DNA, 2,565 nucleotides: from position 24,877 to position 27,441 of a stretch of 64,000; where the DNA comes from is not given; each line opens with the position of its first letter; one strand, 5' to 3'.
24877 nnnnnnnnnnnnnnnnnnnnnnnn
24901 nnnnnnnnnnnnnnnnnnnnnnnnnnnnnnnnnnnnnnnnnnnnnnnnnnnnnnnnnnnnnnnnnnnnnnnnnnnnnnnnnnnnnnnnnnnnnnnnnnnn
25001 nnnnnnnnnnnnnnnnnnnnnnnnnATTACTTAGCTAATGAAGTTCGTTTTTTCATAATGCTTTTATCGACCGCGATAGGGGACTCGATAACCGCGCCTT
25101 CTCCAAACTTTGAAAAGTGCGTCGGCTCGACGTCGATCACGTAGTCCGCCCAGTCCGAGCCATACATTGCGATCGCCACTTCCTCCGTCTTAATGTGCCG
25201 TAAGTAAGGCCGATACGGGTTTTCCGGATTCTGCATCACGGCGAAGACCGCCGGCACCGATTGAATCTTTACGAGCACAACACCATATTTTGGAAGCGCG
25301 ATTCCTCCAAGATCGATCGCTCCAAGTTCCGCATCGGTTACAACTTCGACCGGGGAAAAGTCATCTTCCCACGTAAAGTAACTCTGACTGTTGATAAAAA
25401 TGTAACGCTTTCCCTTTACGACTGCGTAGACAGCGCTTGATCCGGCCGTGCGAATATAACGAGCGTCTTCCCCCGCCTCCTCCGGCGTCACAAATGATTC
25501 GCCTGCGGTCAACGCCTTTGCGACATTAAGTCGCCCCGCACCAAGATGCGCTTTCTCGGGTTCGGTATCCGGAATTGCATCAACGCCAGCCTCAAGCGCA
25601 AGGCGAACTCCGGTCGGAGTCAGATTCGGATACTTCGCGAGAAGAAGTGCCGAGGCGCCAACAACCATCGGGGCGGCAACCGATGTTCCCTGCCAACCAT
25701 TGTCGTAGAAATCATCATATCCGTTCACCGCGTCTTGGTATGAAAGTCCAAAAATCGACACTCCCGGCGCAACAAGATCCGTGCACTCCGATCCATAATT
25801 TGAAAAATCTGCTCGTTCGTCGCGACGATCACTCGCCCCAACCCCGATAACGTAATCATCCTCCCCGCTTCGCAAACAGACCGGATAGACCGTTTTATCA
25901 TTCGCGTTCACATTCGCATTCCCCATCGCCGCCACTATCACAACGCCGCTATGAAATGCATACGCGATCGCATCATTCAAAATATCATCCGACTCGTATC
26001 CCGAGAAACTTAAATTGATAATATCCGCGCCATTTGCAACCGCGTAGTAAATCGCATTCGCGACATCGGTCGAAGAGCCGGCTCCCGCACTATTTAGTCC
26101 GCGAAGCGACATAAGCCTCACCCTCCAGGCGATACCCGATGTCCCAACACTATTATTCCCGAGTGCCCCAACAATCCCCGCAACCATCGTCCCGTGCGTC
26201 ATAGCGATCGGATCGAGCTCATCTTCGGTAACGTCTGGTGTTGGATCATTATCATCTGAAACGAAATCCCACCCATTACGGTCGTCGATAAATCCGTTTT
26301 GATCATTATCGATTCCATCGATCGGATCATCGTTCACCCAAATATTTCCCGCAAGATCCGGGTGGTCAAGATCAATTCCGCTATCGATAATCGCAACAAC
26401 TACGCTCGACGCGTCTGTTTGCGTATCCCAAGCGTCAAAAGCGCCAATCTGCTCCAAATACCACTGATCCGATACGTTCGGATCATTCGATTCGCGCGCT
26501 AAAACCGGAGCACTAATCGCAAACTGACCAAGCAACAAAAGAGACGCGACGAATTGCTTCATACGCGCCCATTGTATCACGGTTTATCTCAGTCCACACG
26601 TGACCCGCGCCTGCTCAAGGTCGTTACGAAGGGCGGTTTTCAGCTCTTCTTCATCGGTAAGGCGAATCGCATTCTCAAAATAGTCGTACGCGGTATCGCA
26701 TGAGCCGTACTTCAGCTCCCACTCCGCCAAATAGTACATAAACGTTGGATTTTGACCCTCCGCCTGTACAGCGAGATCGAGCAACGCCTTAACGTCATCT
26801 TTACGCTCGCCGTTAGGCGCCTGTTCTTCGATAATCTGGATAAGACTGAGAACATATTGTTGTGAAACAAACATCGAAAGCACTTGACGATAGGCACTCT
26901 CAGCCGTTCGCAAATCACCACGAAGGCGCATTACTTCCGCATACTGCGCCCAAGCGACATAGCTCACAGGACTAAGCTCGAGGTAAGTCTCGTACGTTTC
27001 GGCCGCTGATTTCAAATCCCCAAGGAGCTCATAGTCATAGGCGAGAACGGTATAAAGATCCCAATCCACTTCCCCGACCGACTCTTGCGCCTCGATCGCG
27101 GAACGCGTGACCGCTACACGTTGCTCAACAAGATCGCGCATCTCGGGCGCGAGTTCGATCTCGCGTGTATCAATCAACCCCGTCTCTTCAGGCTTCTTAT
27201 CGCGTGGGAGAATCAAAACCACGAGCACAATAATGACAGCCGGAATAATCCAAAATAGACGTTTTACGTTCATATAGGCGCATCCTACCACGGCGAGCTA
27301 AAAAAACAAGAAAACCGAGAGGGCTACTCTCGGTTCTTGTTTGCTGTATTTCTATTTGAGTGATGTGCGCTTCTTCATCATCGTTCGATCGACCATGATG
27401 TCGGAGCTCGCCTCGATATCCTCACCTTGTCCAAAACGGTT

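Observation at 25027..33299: Roughly 130-aa domain not recognised as a known family, shared by three adjacent secreted proteins (C-terminal in two, N-terminal in one), with an identical C-terminal tail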

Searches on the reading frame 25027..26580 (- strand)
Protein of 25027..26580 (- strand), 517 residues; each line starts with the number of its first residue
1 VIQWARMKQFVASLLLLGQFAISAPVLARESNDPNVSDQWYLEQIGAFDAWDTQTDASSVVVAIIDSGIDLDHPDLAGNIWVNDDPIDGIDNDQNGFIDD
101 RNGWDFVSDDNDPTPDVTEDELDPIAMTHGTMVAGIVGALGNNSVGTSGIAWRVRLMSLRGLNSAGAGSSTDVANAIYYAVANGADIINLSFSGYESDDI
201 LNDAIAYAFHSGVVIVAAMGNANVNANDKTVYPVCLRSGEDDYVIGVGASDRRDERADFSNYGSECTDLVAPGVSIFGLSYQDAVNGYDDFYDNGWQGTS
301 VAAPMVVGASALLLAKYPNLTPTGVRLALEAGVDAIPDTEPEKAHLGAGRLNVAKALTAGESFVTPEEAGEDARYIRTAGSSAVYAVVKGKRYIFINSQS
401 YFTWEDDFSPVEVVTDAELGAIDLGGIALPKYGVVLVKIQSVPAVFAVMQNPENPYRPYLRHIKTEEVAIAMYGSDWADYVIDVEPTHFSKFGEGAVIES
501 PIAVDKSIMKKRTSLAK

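Call 3: search_protein_families(library=pfam, proteins=[window:25027-26580:-], max_evalue=1)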
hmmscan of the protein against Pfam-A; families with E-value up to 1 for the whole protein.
window:25027-26580:- (517 aa): 3 families
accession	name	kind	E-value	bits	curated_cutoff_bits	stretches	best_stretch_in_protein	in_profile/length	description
PF00082.27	Peptidase_S8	-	1.7e-48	165.8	21.8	1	59-329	3-269/288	Subtilase family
PF04403.18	PqiA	-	0.088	13.1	23.8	1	173-219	9-55/156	Paraquat-inducible protein A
PF16456.10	YmgD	-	0.14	12.6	27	0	215-231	28-44/82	YmgD protein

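Call 25: search_protein_families(library=ncbifam, proteins=[window:25027-26580:-], max_evalue=1)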
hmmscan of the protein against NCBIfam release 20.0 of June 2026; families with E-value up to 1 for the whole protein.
window:25027-26580:- (517 aa): 10 families
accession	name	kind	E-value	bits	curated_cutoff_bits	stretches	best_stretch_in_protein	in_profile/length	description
TIGR03921.1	T7SS_mycosin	equivalog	4e-49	167.6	278.75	2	101-369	34-294/353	type VII secretion-associated serine protease mycosin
NF033595.1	denti_PrtP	equivalog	4.1e-28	98.4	300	2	188-366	342-511/606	dentilisin complex serine proteinase subunit PrtP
TIGR03895.1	protease_PatA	subfamily_domain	5.7e-19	68.3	421.05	1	129-361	1-229/606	PatA/PatG family cyanobactin maturation protease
NF049966.1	QH_SP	equivalog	1.5e-14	53.8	165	1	117-331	30-209/219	subtilisin-like serine protease QhpE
NF040553.1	SGO_0316_fam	subfamily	3.5e-07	28.3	1400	1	50-225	278-467/1486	SGO_0316/SGO_0317 family LPXTG-anchored serine peptidase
NF040809.1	germ_prot_CspBA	exception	2.3e-05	22.2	1250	1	58-223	652-825/1099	bifunctional germination protease/germinant receptor pseudoprotease CspBA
NF040808.2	CspC_non_triad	exception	0.0041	15.6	675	1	56-222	94-277/556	bile acid germinant receptor pseudoprotease CspC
NF033865.1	fusolisin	equivalog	0.038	12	999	1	212-335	256-381/1006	fusolisin family autotransporter serine protease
NF051851.1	AtpSerPepEprS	equivalog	0.078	11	1700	1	296-322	300-326/988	autotransporter serine peptidase EprS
NF033662.1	acid_disulf_rpt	repeat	0.41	10.4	41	0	88-99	9-20/32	acidic double-disulfide repeat-containing protein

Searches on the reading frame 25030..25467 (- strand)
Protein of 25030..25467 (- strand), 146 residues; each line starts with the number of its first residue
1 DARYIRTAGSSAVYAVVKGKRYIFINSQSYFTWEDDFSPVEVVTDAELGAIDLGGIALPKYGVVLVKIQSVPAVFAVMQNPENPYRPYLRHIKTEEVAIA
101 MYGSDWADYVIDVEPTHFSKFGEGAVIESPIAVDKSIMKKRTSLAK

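Call 7: find_homologous_proteins(query=A1, max_evalue=0.001)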
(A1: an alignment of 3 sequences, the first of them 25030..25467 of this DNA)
Query A1 (3 sequences) (146 aa, profile of the alignment): 82 proteins with E <= 0.001 among 984 candidates.
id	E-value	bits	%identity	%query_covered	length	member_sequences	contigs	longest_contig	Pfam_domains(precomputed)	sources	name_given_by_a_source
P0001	2.6e-47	178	34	88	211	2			-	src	-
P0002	4.7e-46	174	30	88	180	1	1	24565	-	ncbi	ncbi:MAG: hypothetical protein WCT28_03790, partial [Patescibacteria group bacterium]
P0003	2.1e-45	172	52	99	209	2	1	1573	-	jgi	-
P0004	8.0e-45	170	31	90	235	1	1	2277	-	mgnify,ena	mgnify:FL=1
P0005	4.4e-44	168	36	94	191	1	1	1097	-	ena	-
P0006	9.9e-44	166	35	89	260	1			-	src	-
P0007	1.2e-43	166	47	97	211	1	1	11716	-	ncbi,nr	ncbi:hypothetical protein IH979_00950 [Patescibacteria group bacterium]|nr:hypothetical protein [Pat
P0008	4.3e-43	164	34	81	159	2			-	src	-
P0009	6.0e-42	161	48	98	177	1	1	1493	-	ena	-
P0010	1.2e-41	160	45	91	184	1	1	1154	-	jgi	jgi:hypothetical protein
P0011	1.3e-41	159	46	98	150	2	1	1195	-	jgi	jgi:hypothetical protein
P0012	1.7e-41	159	41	80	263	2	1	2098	PF00127.27,PF13473.13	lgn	-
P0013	9.5e-41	157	42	95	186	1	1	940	-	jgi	jgi:hypothetical protein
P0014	6.0e-39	151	40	88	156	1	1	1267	-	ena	-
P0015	8.4e-39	150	45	94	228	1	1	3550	-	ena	-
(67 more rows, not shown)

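Call 8: search_solved_structures(query=A1, max_evalue=10)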
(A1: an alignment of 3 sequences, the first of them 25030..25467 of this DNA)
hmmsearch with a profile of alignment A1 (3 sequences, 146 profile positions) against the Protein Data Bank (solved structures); distinct sequences matched with E-value up to 10: 30.
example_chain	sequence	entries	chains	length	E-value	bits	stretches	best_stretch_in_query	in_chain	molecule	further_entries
8yqc_A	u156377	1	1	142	0.18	14.6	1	10-72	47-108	Galectin-10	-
5xrk_A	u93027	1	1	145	0.19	14.6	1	10-73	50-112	Galectin-10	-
5yt4_A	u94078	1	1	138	0.19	14.5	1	10-73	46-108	Galectin-10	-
5xrj_A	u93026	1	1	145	0.22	14.4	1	10-73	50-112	Galectin-10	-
1hdk_A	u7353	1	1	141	0.27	14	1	11-73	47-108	EOSINOPHIL LYSOPHOSPHOLIPASE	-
9ubr_M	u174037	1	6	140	0.27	14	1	11-73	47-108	Galectin-10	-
6a1x_A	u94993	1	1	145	0.27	14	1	11-73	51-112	Galectin-10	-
1g86_A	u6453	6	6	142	0.27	14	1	11-73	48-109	CHARCOT-LEYDEN CRYSTAL PROTEIN | LYSOPHOSPHOLIPASE | EOSINOPHIL LYSOPHOSPHOLIPASE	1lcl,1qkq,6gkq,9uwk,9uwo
8yqa_A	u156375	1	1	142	0.28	14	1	11-73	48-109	Galectin-10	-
8jae_A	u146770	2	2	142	0.28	14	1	11-73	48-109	Galectin-10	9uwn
9uwp_A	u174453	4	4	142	0.28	14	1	11-73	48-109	Galectin-10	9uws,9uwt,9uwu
8yqb_A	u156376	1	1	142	0.28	14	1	11-73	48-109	Galectin-10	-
6l64_A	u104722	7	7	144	0.28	14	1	11-73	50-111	Galectin-10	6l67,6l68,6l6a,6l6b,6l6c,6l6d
6gks_A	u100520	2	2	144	0.29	13.9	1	11-73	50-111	Galectin-10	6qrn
5xri_A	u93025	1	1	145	0.29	13.9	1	11-73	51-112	Galectin-10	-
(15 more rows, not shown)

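Call 49: find_related_loci(query=A1, collection=genome_contigs, flank=10000)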
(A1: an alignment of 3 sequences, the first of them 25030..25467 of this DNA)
Query A1 (146 aa) in genome_contigs; peptide patterns used: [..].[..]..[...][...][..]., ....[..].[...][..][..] (x = any residue, [..] = any of these).
54 stretches matched a pattern; 11 encode a relative of the query (tblastn E <= 1e-3); 11 distinct loci.
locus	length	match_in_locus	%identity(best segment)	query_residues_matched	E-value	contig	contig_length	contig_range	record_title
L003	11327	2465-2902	88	1-146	1e-87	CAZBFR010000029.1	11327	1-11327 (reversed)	MAG TPA_asm: uncultured Gammaproteobacteria bacterium isolate binchicken_co105_181 genome assembly, contig: NODE_7377_le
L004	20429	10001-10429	50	5-145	2e-41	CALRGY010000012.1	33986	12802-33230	MAG: Candidatus Uhrbacteria bacterium isolate TrH-25oct19-103 genome assembly, contig: TrH-25oct19-C2176, whole genome s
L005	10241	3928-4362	46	5-145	7e-38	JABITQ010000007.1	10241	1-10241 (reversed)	MAG: Candidatus Uhrbacteria bacterium isolate SI072_bin28 k141_3334097, whole genome shotgun sequence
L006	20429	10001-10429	43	4-145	2e-34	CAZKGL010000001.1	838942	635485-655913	MAG TPA_asm: uncultured Gammaproteobacteria bacterium isolate binchicken_co134_9 genome assembly, contig: NODE_7_length_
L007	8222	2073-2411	47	10-122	1e-31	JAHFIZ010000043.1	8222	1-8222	MAG: Candidatus Uhrbacteria bacterium isolate nzgw374 NODE_10290_length_8223_cov_3.531721, whole genome shotgun sequence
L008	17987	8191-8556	48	21-144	3e-31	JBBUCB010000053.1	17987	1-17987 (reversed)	MAG: Patescibacteria group bacterium isolate H41-bin178_1 H41_bin178_1_000000000053, whole genome shotgun sequence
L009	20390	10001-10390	41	5-128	4e-24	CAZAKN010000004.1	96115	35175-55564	MAG TPA_asm: uncultured Gammaproteobacteria bacterium isolate SRP141376_co4_205 genome assembly, contig: NODE_346_length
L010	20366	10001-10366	38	3-129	1e-19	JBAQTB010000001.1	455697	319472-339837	MAG: Patescibacteria group bacterium isolate MFD03292_ilm_asm_bin19 k127_12807, whole genome shotgun sequence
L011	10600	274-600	35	5-119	2e-15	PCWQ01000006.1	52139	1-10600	MAG: Candidatus Komeilibacteria bacterium CG11_big_fil_rev_8_21_14_0_20_36_20 CG11_8_21_14_0.20_scaffold_229_c, whole ge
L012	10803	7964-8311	30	7-128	2e-11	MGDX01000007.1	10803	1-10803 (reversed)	MAG: Candidatus Uhrbacteria bacterium RIFCSPHIGHO2_02_FULL_53_13 rifcsphigho2_02_scaffold_12912, whole genome shotgun se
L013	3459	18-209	43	60-129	2e-10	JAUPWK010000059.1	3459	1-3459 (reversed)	MAG: Patescibacteria group bacterium isolate erpe_2018_sw_45hr_WHONDRS-SW48-000100_B_bin.48 scaffold_1096126, whole geno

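Call 51: search_protein_families(library=phrogs, proteins=[window:25030-25467:-], max_evalue=0.1)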
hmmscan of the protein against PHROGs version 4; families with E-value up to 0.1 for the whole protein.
window:25030-25467:- (146 aa): 0 families

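Call 52: find_related_loci(query=A1, collection=viral_contigs, flank=6000)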
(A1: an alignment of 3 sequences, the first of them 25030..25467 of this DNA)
Query A1 (146 aa) in viral_contigs; peptide patterns used: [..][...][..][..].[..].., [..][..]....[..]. (x = any residue, [..] = any of these).
38 stretches matched a pattern, but none encodes a relative of the query by tblastn (E <= 1e-3).

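Call 94: find_related_loci(query=A1, collection=metagenome_contigs, flank=10000)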
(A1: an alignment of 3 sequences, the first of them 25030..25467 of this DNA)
Query A1 (146 aa) in metagenome_contigs; peptide patterns used: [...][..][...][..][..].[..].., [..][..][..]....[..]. (x = any residue, [..] = any of these).
412 stretches matched a pattern; 283 encode a relative of the query (tblastn E <= 1e-3); the best 80 are kept; 80 distinct loci.
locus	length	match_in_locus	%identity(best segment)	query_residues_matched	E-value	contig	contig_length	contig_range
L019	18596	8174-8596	56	5-145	9e-47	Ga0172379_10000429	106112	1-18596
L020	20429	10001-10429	45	4-146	5e-39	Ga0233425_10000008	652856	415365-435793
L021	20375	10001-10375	48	21-146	2e-33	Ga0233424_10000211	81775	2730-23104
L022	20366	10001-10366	49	20-144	1e-31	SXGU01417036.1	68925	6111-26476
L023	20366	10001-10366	49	20-144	1e-31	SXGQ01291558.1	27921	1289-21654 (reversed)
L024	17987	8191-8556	48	21-144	2e-30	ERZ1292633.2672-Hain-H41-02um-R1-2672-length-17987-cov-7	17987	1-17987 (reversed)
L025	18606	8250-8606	46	4-121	1e-28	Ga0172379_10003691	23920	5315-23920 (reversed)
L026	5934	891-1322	44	4-146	2e-28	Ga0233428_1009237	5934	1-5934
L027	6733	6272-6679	41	5-145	3e-25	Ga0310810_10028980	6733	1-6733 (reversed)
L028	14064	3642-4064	38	5-146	3e-25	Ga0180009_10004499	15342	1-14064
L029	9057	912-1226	46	19-129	4e-25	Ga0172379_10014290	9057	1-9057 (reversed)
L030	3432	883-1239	39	5-129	1e-24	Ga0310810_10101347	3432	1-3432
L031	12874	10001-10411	34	5-146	1e-24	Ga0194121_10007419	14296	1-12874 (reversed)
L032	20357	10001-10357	39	5-129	2e-24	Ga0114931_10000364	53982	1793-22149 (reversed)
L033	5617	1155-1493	44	19-137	3e-24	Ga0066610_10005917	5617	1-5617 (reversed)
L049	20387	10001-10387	39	5-141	6e-23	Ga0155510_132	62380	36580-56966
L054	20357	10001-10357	39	5-129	9e-23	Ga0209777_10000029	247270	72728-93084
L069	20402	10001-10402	36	1-140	6e-22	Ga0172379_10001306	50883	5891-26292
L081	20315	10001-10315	41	19-129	2e-21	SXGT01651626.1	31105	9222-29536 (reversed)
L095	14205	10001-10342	43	7-125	2e-22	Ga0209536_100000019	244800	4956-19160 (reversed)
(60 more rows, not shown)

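Call 98: search_protein_families(library=pfam, proteins=[L021:5886-8702:+, L054:6533-8536:+, L054:8789-10426:+, L069:1189-2529:+, L069:4773-6149:+, L069:9875-12751:+, L095:7074-8429:+, L081:16542-17540:+, L028:3525-4937:+, L049:8075-9208:+], max_evalue=0.001)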
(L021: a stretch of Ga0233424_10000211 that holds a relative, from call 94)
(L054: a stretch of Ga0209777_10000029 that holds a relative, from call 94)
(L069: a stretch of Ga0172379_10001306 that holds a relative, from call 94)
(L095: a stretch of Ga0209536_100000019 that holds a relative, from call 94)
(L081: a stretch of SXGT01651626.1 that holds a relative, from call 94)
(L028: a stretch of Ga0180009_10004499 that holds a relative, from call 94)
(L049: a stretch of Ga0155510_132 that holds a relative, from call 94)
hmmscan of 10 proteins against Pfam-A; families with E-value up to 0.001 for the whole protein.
L021:5886-8702:+ (939 aa): 0 families

L054:6533-8536:+ (668 aa): 0 families

L054:8789-10426:+ (546 aa): 3 families
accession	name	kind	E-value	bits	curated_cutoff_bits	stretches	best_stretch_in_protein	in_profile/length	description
PF02369.22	Big_1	-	4.9e-12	46.2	34.9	1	300-388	2-91/93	Bacterial Ig-like domain (group 1)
PF09134.16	Invasin_D3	-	1.5e-08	35.5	33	1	298-388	3-92/98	Invasin, domain 3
PF17957.7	Big_7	-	0.00093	20.2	24.1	1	199-270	1-69/70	Bacterial Ig domain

L069:1189-2529:+ (447 aa): 1 family
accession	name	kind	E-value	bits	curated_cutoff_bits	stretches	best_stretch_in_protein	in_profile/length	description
PF10342.15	Kre9_KNH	-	0.00046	21.3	24.6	0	192-256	1-68/94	Kre9/KNH-like N-terminal Ig-like domain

L069:4773-6149:+ (459 aa): 0 families

L069:9875-12751:+ (959 aa): 0 families

L095:7074-8429:+ (452 aa): 0 families

L081:16542-17540:+ (333 aa): 0 families

L028:3525-4937:+ (471 aa): 1 family
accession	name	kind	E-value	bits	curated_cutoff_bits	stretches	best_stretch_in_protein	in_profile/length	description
PF17957.7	Big_7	-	2.7e-07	31.6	24.1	0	208-244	14-44/70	Bacterial Ig domain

L049:8075-9208:+ (378 aa): 0 families

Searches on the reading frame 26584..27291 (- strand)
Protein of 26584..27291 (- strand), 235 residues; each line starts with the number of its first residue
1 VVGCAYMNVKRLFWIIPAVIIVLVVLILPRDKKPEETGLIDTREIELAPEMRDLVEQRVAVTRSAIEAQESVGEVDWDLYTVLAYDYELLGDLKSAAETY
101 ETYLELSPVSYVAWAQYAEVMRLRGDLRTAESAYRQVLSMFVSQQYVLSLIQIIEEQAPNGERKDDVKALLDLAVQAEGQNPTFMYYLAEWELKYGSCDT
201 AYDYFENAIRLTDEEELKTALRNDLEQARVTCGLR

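Call 17: search_protein_families(library=pfam, proteins=[window:26584-27291:-], max_evalue=0.001)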
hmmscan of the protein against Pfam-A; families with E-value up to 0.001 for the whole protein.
window:26584-27291:- (235 aa): 11 families
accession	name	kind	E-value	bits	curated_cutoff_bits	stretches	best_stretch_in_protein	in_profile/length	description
PF13428.12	TPR_14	-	3.1e-08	33.9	23.5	0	78-119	2-43/44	Tetratricopeptide repeat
PF23240.1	HAT_PRP39_N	-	6.3e-07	30.1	27.7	1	76-182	13-122/168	PRP39 N-terminal HAT repeat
PF13424.12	TPR_12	-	6.6e-06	26.7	30.1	0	79-106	47-74/77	Tetratricopeptide repeat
PF07719.23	TPR_2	-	1.4e-05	25.2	27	0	79-108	3-32/34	Tetratricopeptide repeat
PF13429.12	TPR_15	-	2.6e-05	24.2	26.2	0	63-139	200-276/280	Tetratricopeptide repeat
PF00515.34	TPR_1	-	0.00015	21.8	27.8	0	78-108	2-32/34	Tetratricopeptide repeat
PF13181.12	TPR_8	-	0.00018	21.9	25.7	0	79-108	3-32/34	Tetratricopeptide repeat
PF14559.12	TPR_19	-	0.00023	21.8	25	0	91-149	5-63/68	Tetratricopeptide repeat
PF13431.12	TPR_17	-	0.0004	20.9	24.4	0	100-131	2-33/34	Tetratricopeptide repeat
PF25064.1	ARM_TT21_5th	-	0.00058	20.6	27.8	0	92-138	16-62/117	TT21 fifth ARM repeats domain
PF23914.1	TPR_CcmH_CycH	-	0.00085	19.6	42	0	103-215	42-154/158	Cytochrome c-type biogenesis protein H TPR domain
